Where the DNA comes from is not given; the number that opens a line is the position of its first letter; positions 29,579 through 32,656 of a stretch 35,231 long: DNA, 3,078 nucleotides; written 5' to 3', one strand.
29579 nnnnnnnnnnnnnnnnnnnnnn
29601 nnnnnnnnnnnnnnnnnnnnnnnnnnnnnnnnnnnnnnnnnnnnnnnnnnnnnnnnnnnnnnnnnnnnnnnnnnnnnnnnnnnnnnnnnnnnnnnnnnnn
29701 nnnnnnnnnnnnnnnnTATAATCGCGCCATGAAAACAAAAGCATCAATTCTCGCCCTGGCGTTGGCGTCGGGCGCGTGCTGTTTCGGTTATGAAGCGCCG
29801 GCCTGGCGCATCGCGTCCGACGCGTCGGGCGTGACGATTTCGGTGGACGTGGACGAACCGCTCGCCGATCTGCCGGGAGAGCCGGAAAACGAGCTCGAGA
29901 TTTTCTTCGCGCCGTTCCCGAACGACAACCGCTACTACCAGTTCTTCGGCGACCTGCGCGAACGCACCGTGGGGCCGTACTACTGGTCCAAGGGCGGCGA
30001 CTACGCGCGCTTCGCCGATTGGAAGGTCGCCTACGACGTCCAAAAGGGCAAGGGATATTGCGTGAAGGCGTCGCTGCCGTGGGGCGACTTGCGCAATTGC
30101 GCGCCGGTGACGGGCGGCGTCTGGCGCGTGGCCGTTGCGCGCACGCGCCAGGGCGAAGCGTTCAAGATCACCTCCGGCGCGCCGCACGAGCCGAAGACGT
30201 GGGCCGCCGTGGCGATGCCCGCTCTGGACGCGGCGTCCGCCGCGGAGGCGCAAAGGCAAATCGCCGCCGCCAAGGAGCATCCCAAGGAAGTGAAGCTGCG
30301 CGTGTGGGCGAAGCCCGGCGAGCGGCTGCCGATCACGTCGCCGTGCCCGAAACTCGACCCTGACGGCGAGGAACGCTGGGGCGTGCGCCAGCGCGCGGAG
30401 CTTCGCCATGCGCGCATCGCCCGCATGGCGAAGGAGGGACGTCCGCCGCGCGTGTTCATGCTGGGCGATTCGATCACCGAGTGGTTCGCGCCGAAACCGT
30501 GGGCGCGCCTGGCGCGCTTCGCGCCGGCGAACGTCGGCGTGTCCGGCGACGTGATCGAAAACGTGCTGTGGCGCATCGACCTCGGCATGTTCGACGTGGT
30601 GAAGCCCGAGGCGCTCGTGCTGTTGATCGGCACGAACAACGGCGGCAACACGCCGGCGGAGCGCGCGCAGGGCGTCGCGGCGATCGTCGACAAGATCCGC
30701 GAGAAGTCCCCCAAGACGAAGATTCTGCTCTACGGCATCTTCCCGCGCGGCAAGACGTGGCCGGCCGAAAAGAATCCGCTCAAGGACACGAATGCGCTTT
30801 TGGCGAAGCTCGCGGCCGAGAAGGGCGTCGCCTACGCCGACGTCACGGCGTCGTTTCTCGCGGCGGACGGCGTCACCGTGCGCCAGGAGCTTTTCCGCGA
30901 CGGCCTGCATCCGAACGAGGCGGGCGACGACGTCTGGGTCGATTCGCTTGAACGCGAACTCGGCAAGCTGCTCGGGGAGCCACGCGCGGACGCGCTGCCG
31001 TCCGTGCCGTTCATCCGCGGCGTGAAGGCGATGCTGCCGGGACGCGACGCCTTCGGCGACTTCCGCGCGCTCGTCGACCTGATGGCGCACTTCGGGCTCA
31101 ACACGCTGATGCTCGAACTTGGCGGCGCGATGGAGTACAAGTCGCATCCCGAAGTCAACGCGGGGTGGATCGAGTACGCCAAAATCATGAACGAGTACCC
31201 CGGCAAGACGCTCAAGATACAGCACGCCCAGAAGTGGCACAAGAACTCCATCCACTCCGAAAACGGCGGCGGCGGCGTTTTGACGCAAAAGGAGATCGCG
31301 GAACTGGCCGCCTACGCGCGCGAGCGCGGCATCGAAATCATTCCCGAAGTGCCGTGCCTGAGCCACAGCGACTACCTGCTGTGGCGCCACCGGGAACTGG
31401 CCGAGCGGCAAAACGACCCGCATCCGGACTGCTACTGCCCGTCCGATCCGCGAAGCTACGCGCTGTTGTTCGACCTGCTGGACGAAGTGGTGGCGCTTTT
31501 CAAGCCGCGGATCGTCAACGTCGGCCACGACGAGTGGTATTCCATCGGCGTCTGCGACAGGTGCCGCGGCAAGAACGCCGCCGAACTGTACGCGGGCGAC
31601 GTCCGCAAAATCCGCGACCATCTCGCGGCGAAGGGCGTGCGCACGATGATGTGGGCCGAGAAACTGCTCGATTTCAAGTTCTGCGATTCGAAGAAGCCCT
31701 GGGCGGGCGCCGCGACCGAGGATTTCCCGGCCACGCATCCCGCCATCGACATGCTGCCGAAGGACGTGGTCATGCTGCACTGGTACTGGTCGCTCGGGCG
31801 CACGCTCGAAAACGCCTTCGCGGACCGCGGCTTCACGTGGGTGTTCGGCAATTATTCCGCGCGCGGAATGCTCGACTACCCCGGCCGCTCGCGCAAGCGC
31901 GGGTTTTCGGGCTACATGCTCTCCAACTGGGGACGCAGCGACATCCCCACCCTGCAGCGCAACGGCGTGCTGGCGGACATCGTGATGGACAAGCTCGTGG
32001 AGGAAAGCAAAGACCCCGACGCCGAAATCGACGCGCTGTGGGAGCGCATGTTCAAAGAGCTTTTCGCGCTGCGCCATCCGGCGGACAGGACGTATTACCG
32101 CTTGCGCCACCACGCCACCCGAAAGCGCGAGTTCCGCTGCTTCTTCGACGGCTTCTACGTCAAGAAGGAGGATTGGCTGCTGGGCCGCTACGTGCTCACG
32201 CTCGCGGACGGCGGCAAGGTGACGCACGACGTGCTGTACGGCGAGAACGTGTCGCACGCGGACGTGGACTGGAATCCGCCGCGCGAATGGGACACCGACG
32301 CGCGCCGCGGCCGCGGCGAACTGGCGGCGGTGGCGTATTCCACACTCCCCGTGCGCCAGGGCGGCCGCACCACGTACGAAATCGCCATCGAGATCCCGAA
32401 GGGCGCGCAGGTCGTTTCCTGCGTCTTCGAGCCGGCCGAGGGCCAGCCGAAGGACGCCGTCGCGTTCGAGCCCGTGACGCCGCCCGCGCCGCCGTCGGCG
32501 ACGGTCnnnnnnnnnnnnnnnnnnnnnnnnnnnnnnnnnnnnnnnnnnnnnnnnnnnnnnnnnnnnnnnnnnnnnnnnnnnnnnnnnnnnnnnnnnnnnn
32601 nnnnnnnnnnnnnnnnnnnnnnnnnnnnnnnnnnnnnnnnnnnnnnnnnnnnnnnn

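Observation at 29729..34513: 1594-aa five-module enzyme combining two esterases, a GH20-like barrel and an M20 amidohydrolase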

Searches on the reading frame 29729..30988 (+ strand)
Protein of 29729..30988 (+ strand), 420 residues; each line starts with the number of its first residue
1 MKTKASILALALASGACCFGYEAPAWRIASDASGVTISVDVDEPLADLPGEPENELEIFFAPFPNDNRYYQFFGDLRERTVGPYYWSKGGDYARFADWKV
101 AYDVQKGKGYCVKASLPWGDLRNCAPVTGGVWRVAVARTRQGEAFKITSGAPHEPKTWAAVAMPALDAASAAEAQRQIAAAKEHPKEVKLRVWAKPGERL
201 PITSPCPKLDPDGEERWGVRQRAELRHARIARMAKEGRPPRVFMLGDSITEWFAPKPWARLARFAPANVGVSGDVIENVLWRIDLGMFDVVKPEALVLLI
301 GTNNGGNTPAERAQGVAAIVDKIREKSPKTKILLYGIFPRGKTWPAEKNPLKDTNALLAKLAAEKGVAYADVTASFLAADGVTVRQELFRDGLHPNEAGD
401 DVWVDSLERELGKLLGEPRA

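Call 49: find_homologous_proteins(query=window:29729-30988:+)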
Query window:29729-30988:+ (420 aa): 1073 proteins with E <= 0.001 among 8000 candidates; the best 120 are listed.
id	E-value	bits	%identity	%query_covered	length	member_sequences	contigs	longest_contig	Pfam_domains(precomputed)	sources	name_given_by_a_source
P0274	4.8e-99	350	52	56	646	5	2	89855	PF14606.13,PF13472.13,PF00657.29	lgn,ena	-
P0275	4.3e-97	343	44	46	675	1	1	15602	PF13472.13,PF00657.29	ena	-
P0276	4.9e-94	333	53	51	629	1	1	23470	PF13472.13,PF00657.29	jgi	-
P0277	3.4e-82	294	60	52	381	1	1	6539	PF13472.13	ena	-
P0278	3.7e-73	265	37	59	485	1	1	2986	PF04311.21,PF13472.13,PF00657.29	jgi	jgi:lysophospholipase L1-like esterase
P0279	9.3e-58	214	40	46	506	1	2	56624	PF13472.13,PF00657.29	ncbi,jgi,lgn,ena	-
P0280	4.0e-57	212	40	54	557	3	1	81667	PF13472.13,PF00657.29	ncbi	-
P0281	7.7e-57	211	45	51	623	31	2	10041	PF13472.13,PF00657.29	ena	-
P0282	7.8e-57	211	44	53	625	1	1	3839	PF13472.13,PF00657.29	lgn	-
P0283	3.2e-56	209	40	45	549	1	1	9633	PF13472.13,PF00657.29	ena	-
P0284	1.2e-55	207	44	51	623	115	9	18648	PF13472.13,PF00657.29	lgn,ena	-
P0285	1.2e-54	204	40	42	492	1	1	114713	PF13472.13,PF00657.29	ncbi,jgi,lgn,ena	jgi:lysophospholipase L1-like esterase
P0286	2.9e-54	202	36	50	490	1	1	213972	PF13472.13,PF00657.29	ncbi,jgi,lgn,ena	jgi:lysophospholipase L1-like esterase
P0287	5.9e-54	201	40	52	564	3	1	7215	PF13472.13,PF00657.29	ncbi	-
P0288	8.4e-54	201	37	44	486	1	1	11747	PF13472.13,PF00657.29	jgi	jgi:lysophospholipase L1-like esterase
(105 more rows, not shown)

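Call 81: search_protein_families(library=pfam, proteins=[P0274], max_evalue=0.001)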
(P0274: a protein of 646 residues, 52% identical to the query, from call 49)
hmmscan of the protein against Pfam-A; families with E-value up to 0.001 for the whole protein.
P0274 (646 aa): 3 families
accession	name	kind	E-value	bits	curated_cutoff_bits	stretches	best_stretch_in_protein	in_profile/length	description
PF13472.12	Lipase_GDSL_2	-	2.5e-27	97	32.9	1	464-623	1-177/178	GDSL-like Lipase/Acylhydrolase family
PF00657.28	Lipase_GDSL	-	2.2e-13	51.3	23.6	1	462-628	1-207/208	GDSL-like Lipase/Acylhydrolase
PF14606.12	Lipase_GDSL_3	-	1.2e-05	26.1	27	1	487-634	37-178/178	GDSL-like Lipase/Acylhydrolase family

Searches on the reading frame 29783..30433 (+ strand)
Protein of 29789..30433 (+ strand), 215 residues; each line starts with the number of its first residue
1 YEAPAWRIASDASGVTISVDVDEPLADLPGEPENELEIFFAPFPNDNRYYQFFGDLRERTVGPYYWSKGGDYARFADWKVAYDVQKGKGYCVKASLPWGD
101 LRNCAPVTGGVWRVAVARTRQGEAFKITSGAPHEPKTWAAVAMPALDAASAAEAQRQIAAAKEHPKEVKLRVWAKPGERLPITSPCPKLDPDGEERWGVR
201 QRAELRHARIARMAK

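Call 24: search_protein_families(library=pfam, proteins=[window:29789-30433:+], max_evalue=10)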
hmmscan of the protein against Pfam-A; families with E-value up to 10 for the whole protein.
seq(215 aa): 2 families
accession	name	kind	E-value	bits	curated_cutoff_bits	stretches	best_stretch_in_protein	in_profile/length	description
PF10074.15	RovC_DNA-bd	-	0.038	15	26.4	1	130-179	35-84/107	T6SS, Transcription factor, DNA binding domain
PF08863.15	YolD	-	0.29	11.7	27.5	1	141-174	19-52/94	YolD-like protein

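Call 61: predict_structure(alignment_id=A3)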
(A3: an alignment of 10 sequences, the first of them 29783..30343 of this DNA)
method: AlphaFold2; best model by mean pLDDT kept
length: 187 residues; sequences in the alignment: 10
mean_pLDDT: 81.4   pTM: 0.77
mean pLDDT of the five models: 81.4, 79.9, 79.4, 79.2, 78.6
residues with pLDDT >= 90: 75; 70-90: 74; 50-70: 20; < 50: 18
segments of 3 or more residues with pLDDT < 50: 168-176, 183-187
pLDDT, mean of each block of 10 residues (from residue 1): 76 91 93 92 82 93 81 74 94 94 75 87 81 87 86 88 66 48 45
secondary structure, 60 per line:
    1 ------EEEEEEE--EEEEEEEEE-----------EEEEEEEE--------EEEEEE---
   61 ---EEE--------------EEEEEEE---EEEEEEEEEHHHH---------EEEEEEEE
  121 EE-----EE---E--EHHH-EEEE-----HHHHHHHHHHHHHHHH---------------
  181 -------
elements in order: E7-13 E16-24 E36-43 E52-57 E64-66 E81-87 E91-99 H100-103 E113-122 E141-144 H150-165

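Call 63: fold_search(model_id=the predicted structure, library=pdb)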
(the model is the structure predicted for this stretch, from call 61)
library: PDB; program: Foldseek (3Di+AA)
matches with E <= 10: 1143; with E <= 0.001: 2
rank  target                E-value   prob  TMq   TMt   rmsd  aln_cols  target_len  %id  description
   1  7nwn                  7.5e-05  1.00  0.51  0.49   4.8       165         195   11  A carbohydrate binding module family 9 (CBM9) from Caldicellulsiruptor kristjanssonii (released 2021-07-07)
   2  2ivf_C                5.2e-04  1.00  0.41  0.37   8.7       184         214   12  Ethylbenzene dehydrogenase from Aromatoleum aromaticum (released 2006-09-14)
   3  4zel_B                1.2e-02  0.96  0.34  0.14   8.4       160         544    9  Human dopamine beta-hydroxylase (released 2016-04-20)
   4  4jzn_I                1.4e-02  0.99  0.39  0.35   5.5       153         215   10  Three dimensional structure of broadly neutralizing human anti - Hepatitis C virus (HCV) glycoprotein E2 Fab fragment  (released 2013-06-05)
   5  4p94_A                2.3e-02  0.54  0.24  0.34   9.7       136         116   12  The crystal structure of the soluble domain of Sulfolobus acidocaldarius FlaF (residues 35-164) (released 2015-04-22)
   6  7me6_A                2.5e-02  0.57  0.24  0.32  14.6       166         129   10  Structure of the apo form of YcnI (released 2021-08-18)
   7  5fx8_U                2.7e-02  0.77  0.29  0.19  11.7       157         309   13  Complete structure of manganese lipoxygenase of Gaeumannomyces graminis and partial structure of zonadhesin of Komagat (released 2016-06-22)
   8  4p94_B                2.7e-02  0.57  0.26  0.33   9.1       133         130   10  The crystal structure of the soluble domain of Sulfolobus acidocaldarius FlaF (residues 35-164) (released 2015-04-22)
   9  8uls_H                2.8e-02  0.95  0.39  0.50   8.3       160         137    9  Cryo-EM structure of the BG505 SOSIPv2 in complex with bNAb 01_D03 Fabs (released 2025-04-16)
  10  7me6_B                4.0e-02  0.51  0.24  0.32  14.6       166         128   10  Structure of the apo form of YcnI (released 2021-08-18)
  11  3uc2_D                4.2e-02  0.99  0.33  0.52   4.7       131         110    7  Crystal structure of a DUF4426 family protein (PA0388) from Pseudomonas aeruginosa PAO1 at 2.09 A resolution (released 2011-11-23)
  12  4zel_A                4.7e-02  0.75  0.33  0.13   8.7       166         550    9  Human dopamine beta-hydroxylase (released 2016-04-20)
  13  8um6_B                5.0e-02  0.51  0.24  0.33  14.5       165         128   10  Structure of copper bound to YcnI W137F (released 2024-02-07)
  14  4mz3_A                5.2e-02  0.84  0.31  0.43   6.8       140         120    8  Crystal structure of the voltage-gated sodium channel beta 4 subunit extracellular domain, C131W mutant (released 2013-12-04)
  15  6mtj_D                5.9e-02  0.72  0.34  0.44   7.0       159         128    8  Crystal Structure of HIV-1 BG505 SOSIP.664 Prefusion Env Trimer Bound to Small Molecule HIV-1 Entry Inhibitor BMS-3788 (released 2019-01-16)
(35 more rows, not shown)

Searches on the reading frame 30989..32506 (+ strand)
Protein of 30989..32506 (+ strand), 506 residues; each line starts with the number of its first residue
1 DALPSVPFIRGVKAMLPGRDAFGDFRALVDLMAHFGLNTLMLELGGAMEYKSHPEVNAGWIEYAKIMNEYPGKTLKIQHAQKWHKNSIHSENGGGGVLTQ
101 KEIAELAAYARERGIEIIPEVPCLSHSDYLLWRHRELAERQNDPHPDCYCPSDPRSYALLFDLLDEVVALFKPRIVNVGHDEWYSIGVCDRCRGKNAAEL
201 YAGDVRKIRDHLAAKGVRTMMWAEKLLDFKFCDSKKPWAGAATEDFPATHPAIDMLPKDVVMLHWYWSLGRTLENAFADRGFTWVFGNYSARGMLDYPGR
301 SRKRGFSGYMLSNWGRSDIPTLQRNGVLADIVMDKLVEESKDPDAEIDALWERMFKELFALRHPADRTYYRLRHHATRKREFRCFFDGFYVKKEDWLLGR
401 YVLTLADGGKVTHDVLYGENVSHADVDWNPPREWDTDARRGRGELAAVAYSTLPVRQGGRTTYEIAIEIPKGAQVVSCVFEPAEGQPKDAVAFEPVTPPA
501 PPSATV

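Call 28: search_solved_structures(query=window:30989-32506:+, max_evalue=0.001, show_alignments=3)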
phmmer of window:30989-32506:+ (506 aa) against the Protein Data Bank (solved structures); distinct sequences matched with E-value up to 0.001: 20.
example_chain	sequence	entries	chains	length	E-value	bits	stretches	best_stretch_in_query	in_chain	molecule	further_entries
9fym_A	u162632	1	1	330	4.5e-29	104.6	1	97-315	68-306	Glycoside hydrolase family 20 catalytic domain-containing protein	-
9fyl_A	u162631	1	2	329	4.6e-29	104.6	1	97-316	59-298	Glycoside hydrolase family 20 catalytic domain-containing protein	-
8bal_A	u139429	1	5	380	3.1e-17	65.6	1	81-284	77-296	Beta-N-acetylhexosaminidase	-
8qk1_A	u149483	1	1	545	1.9e-10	43.1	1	97-224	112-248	beta-N-acetylhexosaminidase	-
8pxu_A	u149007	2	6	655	1.9e-08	36.5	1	94-224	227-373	Beta-N-acetylhexosaminidase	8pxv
8pxt_A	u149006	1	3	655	4.3e-08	35.4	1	94-224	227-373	Beta-N-acetylhexosaminidase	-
6ezr_A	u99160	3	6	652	1.6e-07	33.5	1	88-191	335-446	Beta-N-acetylglucosaminidase Nag2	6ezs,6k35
7wdt_A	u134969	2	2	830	3.3e-07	32.5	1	23-147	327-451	Beta-N-acetylhexosaminidase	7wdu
6yxz_JJJ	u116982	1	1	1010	4.5e-07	32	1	23-147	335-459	Beta-N-acetylhexosaminidase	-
6z14_JJJ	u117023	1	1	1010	4.5e-07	32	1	23-147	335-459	Beta-N-acetylhexosaminidase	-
6ezt_A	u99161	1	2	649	1.4e-06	30.4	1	88-183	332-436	Beta-N-acetylglucosaminidase Nag2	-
4pys_A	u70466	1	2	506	5.2e-05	25.2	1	96-225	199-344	beta-N-acetylhexosaminidase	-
7dup_A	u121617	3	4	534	5.7e-05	25.1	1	94-183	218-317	Beta-N-acetylhexosaminidase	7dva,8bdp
8hvb_A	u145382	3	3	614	7.1e-05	24.8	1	85-187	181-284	Lacto-N-biosidase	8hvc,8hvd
6yhh_A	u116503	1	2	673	8.7e-05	24.5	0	95-138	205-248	Beta-N-acetylglucosaminidase-like protein Glycoside hydrolase family 20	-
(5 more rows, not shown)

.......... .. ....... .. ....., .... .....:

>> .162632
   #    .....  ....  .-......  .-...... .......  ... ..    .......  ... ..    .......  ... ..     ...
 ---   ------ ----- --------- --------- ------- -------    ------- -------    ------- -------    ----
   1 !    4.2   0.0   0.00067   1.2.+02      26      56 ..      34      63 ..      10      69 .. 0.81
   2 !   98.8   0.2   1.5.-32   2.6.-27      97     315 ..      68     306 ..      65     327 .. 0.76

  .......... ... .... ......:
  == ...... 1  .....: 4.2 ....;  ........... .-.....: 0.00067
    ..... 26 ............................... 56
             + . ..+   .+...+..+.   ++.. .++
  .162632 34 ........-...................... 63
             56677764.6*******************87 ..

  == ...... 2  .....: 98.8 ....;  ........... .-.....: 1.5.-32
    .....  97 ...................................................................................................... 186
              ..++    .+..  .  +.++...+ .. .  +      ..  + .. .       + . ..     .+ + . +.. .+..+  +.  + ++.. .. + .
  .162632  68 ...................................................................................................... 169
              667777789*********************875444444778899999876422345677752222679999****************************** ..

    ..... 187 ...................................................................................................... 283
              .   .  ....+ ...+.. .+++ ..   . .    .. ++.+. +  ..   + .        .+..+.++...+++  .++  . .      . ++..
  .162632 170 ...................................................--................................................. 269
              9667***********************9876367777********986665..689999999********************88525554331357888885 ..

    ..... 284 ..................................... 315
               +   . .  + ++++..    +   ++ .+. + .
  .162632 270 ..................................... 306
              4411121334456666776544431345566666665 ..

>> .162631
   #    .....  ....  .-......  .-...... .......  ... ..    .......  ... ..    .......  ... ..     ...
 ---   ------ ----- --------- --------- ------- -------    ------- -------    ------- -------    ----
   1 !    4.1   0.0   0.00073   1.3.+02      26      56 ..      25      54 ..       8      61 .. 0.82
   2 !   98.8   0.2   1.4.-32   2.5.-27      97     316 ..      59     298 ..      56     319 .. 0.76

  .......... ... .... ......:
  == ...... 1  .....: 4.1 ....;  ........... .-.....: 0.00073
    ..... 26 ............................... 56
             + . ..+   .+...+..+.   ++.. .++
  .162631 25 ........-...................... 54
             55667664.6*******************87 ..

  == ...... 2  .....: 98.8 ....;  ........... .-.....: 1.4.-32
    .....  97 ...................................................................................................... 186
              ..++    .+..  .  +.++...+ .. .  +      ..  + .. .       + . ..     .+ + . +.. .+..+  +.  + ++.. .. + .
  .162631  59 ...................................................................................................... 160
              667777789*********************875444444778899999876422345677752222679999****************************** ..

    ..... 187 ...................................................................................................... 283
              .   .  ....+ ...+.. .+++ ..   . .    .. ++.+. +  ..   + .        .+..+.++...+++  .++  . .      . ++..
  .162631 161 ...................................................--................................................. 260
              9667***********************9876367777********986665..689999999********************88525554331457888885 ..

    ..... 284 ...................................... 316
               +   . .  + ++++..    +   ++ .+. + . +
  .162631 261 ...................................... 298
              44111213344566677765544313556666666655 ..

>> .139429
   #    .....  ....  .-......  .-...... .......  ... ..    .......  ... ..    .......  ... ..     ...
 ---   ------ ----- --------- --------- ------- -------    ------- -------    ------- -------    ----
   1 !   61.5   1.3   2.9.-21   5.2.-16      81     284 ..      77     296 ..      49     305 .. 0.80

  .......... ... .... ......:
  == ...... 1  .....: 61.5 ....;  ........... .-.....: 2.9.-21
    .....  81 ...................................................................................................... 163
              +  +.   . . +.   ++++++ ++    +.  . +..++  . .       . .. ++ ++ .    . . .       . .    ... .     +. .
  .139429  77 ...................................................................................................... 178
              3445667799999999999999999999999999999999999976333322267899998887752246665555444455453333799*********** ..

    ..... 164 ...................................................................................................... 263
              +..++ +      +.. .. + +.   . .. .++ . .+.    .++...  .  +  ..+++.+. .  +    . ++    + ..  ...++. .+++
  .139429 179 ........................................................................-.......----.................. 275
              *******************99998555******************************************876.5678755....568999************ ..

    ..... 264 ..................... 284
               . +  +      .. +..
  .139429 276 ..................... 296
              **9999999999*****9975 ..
